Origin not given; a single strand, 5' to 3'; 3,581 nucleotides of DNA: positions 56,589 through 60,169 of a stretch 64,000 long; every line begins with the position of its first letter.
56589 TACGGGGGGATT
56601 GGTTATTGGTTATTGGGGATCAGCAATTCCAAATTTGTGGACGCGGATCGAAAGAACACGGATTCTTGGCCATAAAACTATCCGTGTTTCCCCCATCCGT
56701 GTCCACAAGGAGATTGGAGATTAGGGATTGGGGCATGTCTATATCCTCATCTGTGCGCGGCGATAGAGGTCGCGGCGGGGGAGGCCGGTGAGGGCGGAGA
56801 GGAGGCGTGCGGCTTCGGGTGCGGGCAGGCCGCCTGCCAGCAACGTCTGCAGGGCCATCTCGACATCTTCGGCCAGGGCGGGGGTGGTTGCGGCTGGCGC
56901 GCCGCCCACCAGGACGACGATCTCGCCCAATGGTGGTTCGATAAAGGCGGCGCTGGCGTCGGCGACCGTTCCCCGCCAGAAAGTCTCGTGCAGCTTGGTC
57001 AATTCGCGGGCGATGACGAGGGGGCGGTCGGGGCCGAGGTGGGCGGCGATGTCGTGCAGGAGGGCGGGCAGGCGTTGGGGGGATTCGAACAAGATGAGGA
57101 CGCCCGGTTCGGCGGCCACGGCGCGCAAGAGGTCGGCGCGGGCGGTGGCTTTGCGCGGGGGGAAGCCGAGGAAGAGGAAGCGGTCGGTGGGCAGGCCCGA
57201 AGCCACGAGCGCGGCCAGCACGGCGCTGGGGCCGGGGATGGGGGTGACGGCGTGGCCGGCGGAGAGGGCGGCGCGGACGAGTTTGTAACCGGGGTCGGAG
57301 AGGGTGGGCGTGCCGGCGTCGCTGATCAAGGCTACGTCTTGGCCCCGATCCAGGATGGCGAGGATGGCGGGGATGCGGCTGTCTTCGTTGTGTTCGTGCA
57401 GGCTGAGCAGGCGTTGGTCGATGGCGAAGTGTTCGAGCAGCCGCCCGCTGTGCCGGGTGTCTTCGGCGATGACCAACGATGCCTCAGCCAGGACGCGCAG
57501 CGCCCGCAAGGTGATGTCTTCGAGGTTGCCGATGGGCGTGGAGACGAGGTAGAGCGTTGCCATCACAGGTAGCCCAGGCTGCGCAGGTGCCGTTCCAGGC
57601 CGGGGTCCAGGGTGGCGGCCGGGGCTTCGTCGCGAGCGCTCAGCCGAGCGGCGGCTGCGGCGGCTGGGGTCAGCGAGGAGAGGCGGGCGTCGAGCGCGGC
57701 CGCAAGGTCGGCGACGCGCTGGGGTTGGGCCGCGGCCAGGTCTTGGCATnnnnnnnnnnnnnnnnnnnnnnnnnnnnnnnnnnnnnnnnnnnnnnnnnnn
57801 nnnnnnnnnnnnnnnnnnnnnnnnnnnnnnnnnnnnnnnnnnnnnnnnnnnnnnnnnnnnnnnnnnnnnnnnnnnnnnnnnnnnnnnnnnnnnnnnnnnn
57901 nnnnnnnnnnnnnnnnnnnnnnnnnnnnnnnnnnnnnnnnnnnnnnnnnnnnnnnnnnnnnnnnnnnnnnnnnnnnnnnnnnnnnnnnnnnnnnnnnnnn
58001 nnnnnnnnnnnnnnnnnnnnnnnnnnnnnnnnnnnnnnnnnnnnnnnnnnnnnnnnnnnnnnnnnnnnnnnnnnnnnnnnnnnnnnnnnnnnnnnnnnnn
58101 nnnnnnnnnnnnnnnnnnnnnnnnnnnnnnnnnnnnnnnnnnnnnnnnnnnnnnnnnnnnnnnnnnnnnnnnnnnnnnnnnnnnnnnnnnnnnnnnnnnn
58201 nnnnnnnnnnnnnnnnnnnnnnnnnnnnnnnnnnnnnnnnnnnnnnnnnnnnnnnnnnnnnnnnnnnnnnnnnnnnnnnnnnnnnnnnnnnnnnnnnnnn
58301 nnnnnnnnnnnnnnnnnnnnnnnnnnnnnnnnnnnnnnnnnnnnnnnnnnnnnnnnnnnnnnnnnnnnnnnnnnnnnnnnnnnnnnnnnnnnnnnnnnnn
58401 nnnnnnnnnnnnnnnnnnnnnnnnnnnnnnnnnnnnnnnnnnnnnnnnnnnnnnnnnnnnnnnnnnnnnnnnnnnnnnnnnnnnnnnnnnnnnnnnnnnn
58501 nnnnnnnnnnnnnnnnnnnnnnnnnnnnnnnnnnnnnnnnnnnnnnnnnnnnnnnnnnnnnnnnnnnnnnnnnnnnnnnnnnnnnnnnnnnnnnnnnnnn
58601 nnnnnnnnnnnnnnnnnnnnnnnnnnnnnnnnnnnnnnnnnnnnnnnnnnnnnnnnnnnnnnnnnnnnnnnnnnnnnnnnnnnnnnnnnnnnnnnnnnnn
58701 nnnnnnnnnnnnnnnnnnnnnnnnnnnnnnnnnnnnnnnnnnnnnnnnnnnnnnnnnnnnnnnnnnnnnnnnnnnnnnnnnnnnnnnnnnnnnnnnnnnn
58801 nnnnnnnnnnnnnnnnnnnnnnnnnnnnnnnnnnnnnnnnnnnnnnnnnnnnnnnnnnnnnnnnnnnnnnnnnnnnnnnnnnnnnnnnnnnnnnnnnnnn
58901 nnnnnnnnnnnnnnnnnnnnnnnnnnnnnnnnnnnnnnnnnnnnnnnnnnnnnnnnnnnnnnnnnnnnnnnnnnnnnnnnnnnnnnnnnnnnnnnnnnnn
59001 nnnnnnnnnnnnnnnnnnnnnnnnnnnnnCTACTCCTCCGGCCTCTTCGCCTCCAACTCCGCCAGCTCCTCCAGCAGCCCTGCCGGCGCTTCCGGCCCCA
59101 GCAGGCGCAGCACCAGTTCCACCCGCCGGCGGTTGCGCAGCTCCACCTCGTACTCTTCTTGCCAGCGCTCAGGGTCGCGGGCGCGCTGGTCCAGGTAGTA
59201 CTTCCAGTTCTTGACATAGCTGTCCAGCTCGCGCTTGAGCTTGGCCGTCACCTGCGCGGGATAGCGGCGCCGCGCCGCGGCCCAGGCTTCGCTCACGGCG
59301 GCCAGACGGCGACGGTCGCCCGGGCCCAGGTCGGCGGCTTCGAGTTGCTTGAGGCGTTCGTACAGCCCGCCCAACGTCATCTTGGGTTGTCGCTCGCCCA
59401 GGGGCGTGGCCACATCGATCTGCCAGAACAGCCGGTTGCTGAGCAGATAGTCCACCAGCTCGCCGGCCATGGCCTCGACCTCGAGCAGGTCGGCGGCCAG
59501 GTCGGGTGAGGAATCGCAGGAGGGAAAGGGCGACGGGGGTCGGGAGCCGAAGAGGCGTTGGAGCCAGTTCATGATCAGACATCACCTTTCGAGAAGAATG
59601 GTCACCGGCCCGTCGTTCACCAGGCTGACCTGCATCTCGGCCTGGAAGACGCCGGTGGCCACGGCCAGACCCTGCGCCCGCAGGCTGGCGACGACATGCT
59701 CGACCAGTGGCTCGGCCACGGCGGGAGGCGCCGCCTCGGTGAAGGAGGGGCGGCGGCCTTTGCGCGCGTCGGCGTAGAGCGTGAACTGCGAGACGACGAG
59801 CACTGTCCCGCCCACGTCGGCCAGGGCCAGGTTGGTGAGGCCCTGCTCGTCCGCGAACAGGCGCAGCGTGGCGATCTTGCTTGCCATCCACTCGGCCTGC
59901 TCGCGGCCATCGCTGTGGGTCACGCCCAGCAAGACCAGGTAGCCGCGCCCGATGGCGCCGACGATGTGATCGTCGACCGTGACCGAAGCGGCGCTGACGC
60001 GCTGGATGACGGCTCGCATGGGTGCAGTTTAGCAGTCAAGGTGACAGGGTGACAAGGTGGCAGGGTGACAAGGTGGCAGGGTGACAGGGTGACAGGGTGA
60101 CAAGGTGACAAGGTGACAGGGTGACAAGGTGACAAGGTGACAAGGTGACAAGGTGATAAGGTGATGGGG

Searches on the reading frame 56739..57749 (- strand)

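Call 63: search_protein_families(library=pfam, proteins=[window:56739-57749:-], max_evalue=0.001)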
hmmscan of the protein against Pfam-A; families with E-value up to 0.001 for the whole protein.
window:56739-57749:- (336 aa): 2 families
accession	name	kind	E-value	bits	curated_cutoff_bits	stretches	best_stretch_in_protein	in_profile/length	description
PF00590.25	TP_methylase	-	7.9e-36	124.4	27.8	1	65-265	1-211/212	Tetrapyrrole (Corrin/Porphyrin) Methylases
PF23016.2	RsmI_C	-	1.2e-08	35.1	27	1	291-332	2-42/46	RsmI C-terminal HTH domain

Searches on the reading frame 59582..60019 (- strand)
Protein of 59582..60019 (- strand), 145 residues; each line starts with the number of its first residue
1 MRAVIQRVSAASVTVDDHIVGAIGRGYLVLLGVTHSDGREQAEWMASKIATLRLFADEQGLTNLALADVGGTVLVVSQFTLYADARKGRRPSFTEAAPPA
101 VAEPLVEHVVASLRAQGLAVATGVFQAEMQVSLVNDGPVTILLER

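Call 63: search_protein_families(library=pfam, proteins=[window:59582-60019:-], max_evalue=0.001)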
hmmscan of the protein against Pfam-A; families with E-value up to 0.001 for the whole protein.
window:59582-60019:- (145 aa): 1 family
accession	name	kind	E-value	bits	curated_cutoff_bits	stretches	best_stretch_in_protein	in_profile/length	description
PF02580.21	Tyr_Deacylase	-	2.2e-58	197.1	25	1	2-144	1-144/144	D-Tyr-tRNA(Tyr) deacylase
